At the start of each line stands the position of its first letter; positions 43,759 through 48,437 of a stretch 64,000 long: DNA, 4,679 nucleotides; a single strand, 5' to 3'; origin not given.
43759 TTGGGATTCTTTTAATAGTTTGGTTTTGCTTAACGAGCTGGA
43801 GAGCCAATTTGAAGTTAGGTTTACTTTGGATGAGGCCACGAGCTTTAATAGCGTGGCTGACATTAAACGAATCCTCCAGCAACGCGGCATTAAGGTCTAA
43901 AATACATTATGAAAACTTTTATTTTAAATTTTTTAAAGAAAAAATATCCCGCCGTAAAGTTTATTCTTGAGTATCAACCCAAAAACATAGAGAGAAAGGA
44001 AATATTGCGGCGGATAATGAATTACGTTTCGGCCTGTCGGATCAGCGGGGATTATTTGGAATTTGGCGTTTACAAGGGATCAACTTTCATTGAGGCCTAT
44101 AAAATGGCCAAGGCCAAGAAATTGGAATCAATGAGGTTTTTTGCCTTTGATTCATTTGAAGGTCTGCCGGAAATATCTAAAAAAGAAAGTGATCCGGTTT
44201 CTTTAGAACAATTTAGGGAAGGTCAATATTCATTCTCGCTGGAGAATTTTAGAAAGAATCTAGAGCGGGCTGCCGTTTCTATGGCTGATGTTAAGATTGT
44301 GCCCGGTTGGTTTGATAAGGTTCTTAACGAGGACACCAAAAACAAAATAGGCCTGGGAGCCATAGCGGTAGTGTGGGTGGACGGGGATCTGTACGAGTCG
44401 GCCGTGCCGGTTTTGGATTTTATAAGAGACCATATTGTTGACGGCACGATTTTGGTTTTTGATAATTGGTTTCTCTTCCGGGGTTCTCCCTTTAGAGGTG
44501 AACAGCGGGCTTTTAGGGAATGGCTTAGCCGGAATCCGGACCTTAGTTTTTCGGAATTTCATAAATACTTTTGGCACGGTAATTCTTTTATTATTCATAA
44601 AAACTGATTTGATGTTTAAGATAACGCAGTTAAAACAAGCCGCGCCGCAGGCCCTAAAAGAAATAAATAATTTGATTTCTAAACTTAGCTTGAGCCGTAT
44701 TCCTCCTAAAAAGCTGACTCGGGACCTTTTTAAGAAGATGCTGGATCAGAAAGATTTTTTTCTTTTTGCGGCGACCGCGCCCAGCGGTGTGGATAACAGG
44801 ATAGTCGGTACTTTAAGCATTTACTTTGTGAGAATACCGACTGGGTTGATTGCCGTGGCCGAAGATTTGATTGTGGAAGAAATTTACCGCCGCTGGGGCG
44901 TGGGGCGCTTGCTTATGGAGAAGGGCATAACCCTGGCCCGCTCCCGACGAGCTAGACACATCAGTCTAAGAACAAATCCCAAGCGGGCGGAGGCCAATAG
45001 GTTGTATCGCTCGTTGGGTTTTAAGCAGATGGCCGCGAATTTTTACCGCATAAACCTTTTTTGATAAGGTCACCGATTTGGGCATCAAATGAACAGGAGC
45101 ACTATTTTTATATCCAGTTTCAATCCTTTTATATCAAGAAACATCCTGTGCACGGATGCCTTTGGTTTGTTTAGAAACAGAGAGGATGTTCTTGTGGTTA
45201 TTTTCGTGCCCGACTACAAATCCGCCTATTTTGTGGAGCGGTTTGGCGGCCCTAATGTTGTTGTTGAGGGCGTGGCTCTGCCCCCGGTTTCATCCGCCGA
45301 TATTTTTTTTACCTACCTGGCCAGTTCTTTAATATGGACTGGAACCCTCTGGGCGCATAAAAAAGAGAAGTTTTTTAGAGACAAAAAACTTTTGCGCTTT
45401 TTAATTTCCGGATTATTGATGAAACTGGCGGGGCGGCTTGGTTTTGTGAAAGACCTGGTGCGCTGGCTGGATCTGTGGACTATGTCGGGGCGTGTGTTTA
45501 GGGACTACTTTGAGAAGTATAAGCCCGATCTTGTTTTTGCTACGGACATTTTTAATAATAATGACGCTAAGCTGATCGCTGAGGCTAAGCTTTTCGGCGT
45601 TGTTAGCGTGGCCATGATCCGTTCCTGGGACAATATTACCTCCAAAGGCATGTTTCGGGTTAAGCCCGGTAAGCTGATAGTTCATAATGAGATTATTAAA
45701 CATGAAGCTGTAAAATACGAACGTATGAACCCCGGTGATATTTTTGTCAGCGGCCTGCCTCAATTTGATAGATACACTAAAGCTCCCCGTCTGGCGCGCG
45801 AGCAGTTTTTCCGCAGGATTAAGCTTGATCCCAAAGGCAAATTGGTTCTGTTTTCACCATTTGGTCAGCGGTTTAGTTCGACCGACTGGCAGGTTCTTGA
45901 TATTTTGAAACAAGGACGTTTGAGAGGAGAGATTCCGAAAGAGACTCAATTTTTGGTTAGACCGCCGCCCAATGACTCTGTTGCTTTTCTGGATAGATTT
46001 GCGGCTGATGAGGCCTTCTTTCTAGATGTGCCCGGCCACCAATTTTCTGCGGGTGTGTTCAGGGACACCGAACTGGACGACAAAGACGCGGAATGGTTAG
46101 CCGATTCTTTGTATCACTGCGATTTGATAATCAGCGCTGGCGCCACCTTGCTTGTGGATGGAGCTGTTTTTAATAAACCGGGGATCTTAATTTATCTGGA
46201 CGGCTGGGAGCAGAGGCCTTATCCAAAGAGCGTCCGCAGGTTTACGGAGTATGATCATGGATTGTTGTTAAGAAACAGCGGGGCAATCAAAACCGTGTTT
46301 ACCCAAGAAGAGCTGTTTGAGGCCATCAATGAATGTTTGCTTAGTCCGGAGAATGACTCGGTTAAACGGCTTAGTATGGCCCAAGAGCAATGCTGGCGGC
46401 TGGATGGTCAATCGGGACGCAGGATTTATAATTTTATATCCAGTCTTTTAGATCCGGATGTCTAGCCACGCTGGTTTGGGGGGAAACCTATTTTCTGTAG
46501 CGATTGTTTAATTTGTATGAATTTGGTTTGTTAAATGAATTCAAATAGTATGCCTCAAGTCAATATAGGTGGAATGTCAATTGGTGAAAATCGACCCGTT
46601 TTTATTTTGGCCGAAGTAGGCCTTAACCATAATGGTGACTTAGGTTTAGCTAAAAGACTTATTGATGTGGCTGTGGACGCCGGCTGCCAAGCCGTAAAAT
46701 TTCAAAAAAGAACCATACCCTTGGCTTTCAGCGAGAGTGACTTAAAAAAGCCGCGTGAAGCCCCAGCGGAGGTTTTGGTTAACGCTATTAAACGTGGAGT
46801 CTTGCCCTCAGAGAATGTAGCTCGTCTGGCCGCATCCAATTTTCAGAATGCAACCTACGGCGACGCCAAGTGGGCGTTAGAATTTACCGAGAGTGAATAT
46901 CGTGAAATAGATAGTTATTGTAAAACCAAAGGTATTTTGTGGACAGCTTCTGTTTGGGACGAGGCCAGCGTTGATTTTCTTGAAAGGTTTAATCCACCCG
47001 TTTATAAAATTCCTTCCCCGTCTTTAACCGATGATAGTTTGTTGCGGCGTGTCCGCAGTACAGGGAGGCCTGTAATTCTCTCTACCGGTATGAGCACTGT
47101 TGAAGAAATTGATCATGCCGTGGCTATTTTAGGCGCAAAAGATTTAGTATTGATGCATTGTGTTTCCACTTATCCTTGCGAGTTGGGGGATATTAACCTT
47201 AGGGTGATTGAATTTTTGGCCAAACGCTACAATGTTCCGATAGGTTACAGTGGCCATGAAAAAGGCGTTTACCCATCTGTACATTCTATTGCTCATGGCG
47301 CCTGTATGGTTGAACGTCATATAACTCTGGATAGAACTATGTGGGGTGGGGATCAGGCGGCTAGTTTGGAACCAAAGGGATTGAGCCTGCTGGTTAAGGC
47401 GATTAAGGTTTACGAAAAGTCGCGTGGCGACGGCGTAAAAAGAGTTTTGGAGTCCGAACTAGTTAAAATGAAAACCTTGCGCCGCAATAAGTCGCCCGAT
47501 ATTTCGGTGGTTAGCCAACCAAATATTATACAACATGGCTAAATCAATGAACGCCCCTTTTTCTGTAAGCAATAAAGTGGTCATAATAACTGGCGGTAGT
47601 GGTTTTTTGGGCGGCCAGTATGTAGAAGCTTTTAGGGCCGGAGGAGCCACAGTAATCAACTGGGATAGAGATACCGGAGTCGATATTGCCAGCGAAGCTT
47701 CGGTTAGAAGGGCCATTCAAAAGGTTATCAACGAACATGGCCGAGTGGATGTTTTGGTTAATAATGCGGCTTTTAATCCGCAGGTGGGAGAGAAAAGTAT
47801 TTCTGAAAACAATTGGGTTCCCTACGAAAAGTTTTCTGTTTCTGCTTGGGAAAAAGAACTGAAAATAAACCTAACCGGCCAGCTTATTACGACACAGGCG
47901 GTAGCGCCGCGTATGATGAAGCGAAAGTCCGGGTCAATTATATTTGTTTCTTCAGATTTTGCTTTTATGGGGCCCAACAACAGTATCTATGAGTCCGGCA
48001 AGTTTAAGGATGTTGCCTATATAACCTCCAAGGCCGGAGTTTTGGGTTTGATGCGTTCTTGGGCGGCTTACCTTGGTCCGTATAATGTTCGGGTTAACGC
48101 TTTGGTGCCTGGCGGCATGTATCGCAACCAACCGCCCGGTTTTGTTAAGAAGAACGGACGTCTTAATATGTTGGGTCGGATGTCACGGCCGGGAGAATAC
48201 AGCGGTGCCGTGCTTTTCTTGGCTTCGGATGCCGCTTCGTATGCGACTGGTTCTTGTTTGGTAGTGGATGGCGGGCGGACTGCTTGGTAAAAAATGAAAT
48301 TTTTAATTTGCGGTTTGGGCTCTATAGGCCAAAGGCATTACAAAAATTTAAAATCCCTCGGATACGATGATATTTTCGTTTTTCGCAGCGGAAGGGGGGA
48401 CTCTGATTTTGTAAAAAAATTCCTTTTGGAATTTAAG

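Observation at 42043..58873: Carrier-protein-centred acyl-tailoring module (FkbH-like + 3 ACPs + acyl ligase + MaoC + FabG-like + FemAB/GNAT-like) inside a glycan locus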

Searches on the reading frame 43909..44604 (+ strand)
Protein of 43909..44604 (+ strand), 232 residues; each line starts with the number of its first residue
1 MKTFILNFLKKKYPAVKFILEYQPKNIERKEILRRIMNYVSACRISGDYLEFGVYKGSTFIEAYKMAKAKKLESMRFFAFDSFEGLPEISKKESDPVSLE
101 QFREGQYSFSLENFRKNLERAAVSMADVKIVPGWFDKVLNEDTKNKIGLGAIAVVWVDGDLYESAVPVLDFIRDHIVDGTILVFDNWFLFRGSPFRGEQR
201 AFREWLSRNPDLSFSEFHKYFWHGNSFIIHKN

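Call 4: search_protein_families(library=pfam, proteins=[window:43909-44604:+], max_evalue=0.01)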
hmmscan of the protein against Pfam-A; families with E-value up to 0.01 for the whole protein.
window:43909-44604:+ (232 aa): 2 families
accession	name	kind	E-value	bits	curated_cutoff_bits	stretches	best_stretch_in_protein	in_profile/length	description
PF05711.17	TylF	-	1.1e-20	74.4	23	1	29-192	75-234/264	Macrocin-O-methyltransferase (TylF)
PF13578.12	Methyltransf_24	-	1.8e-08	35.7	26.3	1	50-187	1-105/105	Methyltransferase domain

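Call 6: search_protein_families(library=ncbifam, proteins=[window:43909-44604:+], max_evalue=0.01)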
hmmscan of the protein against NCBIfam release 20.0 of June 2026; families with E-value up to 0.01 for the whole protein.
window:43909-44604:+ (232 aa): 0 families

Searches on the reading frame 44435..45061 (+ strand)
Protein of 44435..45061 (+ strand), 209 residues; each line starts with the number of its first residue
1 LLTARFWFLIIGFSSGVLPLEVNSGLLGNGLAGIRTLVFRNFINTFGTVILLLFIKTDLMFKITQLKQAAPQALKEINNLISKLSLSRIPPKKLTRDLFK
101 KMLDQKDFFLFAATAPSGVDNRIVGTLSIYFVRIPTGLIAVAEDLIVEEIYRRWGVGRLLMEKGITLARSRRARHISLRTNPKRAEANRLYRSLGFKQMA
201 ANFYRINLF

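Call 4: search_protein_families(library=pfam, proteins=[window:44435-45061:+], max_evalue=0.01)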
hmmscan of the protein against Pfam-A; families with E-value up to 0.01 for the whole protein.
window:44435-45061:+ (209 aa): 4 families
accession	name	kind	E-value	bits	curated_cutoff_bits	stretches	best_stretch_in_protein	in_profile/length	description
PF00583.31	Acetyltransf_1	-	4.9e-11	43.4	20.7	1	99-196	25-116/116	Acetyltransferase (GNAT) family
PF13508.13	Acetyltransf_7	-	1.2e-09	38.8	27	1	120-198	11-84/84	Acetyltransferase (GNAT) domain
PF13673.13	Acetyltransf_10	-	7.1e-08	32.9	23.6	1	94-204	17-115/128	Acetyltransferase (GNAT) domain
PF08445.16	FR47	-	0.0049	17.3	22.1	1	145-202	27-83/86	FR47-like protein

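Call 6: search_protein_families(library=ncbifam, proteins=[window:44435-45061:+], max_evalue=0.01)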
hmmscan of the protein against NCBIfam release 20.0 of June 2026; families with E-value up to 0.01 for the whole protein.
window:44435-45061:+ (209 aa): 10 families
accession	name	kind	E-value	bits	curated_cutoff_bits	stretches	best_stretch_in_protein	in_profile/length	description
NF000359.1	sat3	exception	2.7e-06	27.6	360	1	119-200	78-156/180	streptothricin N-acetyltransferase Sat3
TIGR01575.1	rimI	equivalog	5e-06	26.7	86.4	1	144-202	60-120/132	ribosomal protein S18-alanine N-acetyltransferase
NF041716.1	HxA_phane_GNAT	equivalog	8.7e-05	22.5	250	1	143-202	86-146/152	cyclophane-containing RiPP N-acetyltransferase HaaN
NF033213.1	matur_PanM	equivalog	0.00011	22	68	1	83-203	16-128/130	aspartate 1-decarboxylase autocleavage activator PanM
NF000487.1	stat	exception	0.00012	21.7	420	1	142-197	107-162/189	streptothricin N-acetyltransferase STAT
NF053587.1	SpmdActasePaiA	equivalog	0.00016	21.5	250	1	143-202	94-153/172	spermidine/spermine N(1)-acetyltransferase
NF002959.0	PRK03624.1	equivalog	0.00045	20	124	1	71-199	14-132/147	GNAT family acetyltransferase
TIGR03448.1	mycothiol_MshD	equivalog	0.00063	19.2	163.1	1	146-200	235-289/294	mycothiol synthase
NF033083.0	AAC_3_I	equivalog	0.00081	19.6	200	1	93-198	33-136/145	AAC(3)-I family aminoglycoside N-acetyltransferase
NF040503.1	resist_ArsN1a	equivalog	0.0061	16.3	170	1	146-199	83-136/159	arsinothricin resistance N-acetyltransferase ArsN1 family A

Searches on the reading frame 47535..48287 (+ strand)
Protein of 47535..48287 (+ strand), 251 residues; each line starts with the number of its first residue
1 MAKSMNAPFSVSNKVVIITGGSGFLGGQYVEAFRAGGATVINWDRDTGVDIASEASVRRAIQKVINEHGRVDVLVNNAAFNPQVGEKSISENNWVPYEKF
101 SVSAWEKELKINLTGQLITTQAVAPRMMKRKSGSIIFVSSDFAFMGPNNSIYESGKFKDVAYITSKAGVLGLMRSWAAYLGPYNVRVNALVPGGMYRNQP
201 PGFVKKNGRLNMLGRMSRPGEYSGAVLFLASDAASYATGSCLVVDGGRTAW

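Call 5: search_protein_families(library=pfam, proteins=[window:47535-48287:+], max_evalue=0.01)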
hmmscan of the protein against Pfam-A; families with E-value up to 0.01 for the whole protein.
window:47535-48287:+ (251 aa): 4 families
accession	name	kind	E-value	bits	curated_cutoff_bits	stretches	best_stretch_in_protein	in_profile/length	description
PF13561.12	adh_short_C2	-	1.9e-37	129.5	27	1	48-248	49-235/236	Enoyl-(Acyl carrier protein) reductase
PF00106.31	adh_short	-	7.1e-33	114.2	26.6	1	49-195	56-182/195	short chain dehydrogenase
PF01370.27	Epimerase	-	1.9e-06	27.9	20.9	1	16-88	1-81/240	NAD dependent epimerase/dehydratase family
PF04321.23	RmlD_sub_bind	-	4.1e-05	23.2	27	1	16-81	3-62/287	RmlD substrate binding domain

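Call 7: search_protein_families(library=ncbifam, proteins=[window:47535-48287:+], max_evalue=0.01)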
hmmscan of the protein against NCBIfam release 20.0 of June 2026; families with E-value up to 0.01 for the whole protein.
window:47535-48287:+ (251 aa): 215 families (the best 25 are shown)
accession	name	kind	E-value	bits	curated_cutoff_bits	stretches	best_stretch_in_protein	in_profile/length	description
NF006070.0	PRK08213.1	subfamily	3.1e-38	131.8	279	2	49-250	68-258/259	gluconate 5-dehydrogenase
NF005681.0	PRK07478.1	subfamily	3.5e-37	128.2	267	1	49-249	62-250/254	SDR family oxidoreductase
NF005559.1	PRK07231.1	subfamily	6.5e-36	124.1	215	1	49-249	59-248/249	glucose 1-dehydrogenase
NF005853.0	PRK07774.1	equivalog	1.1e-34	119.9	303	1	48-248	61-246/250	SDR family oxidoreductase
NF005309.0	PRK06841.1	subfamily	3.9e-34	118.3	286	1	3-249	5-253/255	GolD/DthD family dehydrogenase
NF009466.0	PRK12826.1-2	subfamily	4.4e-34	118.1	222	1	49-249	60-245/248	3-oxoacyl-ACP reductase FabG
TIGR03971.1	SDR_subfam_1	subfamily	6.9e-34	117.4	300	1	49-249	71-269/271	mycofactocin-coupled SDR family oxidoreductase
NF004778.0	PRK06124.1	equivalog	1.3e-33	116.5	303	1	49-249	67-253/256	SDR family oxidoreductase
NF009468.0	PRK12826.1-4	equivalog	2.5e-33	115.9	318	1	49-248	63-247/256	SDR family oxidoreductase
NF005446.0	PRK07035.1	equivalog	2.7e-33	115.3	373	1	55-249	73-254/255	SDR family oxidoreductase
NF004198.0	PRK05653.1-3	equivalog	3.2e-32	112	296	1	49-248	63-246/248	3-oxoacyl-ACP reductase FabG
NF004791.0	PRK06138.1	equivalog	4.7e-32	111.3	312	1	49-251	60-252/252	SDR family oxidoreductase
NF005067.0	PRK06484.1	equivalog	5.5e-32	111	713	1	13-250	9-253/524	short chain dehydrogenase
TIGR01830.1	3oxo_ACP_reduc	equivalog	1.1e-31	110.3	297.75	1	48-247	54-237/239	3-oxoacyl-[acyl-carrier-protein] reductase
NF005007.0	PRK06398.1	equivalog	1.4e-31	109.6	341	2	11-195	5-177/259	aldose dehydrogenase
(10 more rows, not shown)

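Call 17: find_encoding_contigs(protein=window:47535-48287:+, flank=10000, max_places=6)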
Protein window:47535-48287:+ (251 aa): 2 contigs read that carry it; 2 places shown.
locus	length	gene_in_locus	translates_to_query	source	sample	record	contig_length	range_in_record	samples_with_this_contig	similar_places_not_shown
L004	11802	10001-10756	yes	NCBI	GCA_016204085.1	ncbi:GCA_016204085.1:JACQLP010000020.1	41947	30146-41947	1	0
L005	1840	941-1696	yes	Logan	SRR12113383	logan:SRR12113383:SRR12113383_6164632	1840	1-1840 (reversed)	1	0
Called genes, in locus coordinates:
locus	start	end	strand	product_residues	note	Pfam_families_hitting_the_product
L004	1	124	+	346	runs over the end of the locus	PF01073:3Beta_HSD, PF01370:Epimerase, PF02719:Polysacc_synt_2, PF04321:RmlD_sub_bind, PF07993:NAD_binding_4, PF16363:GDP_Man_Dehyd, PF13460:NAD_binding_10 (weak)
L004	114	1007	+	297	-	PF01370:Epimerase, PF04321:RmlD_sub_bind, PF01073:3Beta_HSD (weak), PF16363:GDP_Man_Dehyd, PF02719:Polysacc_synt_2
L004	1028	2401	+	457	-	PF04464:Glyphos_transf (weak)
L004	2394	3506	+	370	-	-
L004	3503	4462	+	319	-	PF01522:Polysacc_deac_1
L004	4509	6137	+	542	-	-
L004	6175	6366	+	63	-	-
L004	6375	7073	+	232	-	PF05711:TylF, PF13578:Methyltransf_24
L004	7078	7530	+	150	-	PF13673:Acetyltransf_10, PF00583:Acetyltransf_1, PF13508:Acetyltransf_7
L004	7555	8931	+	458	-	-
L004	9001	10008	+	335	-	PF03102:NeuB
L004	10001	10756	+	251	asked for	PF01370:Epimerase (weak), PF13561:adh_short_C2, PF00106:adh_short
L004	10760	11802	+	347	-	PF01408:GFO_IDH_MocA, PF22725:GFO_IDH_MocA_C3, PF02894:GFO_IDH_MocA_C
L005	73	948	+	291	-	PF03102:NeuB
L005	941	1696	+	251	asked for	PF01370:Epimerase (weak), PF13561:adh_short_C2, PF00106:adh_short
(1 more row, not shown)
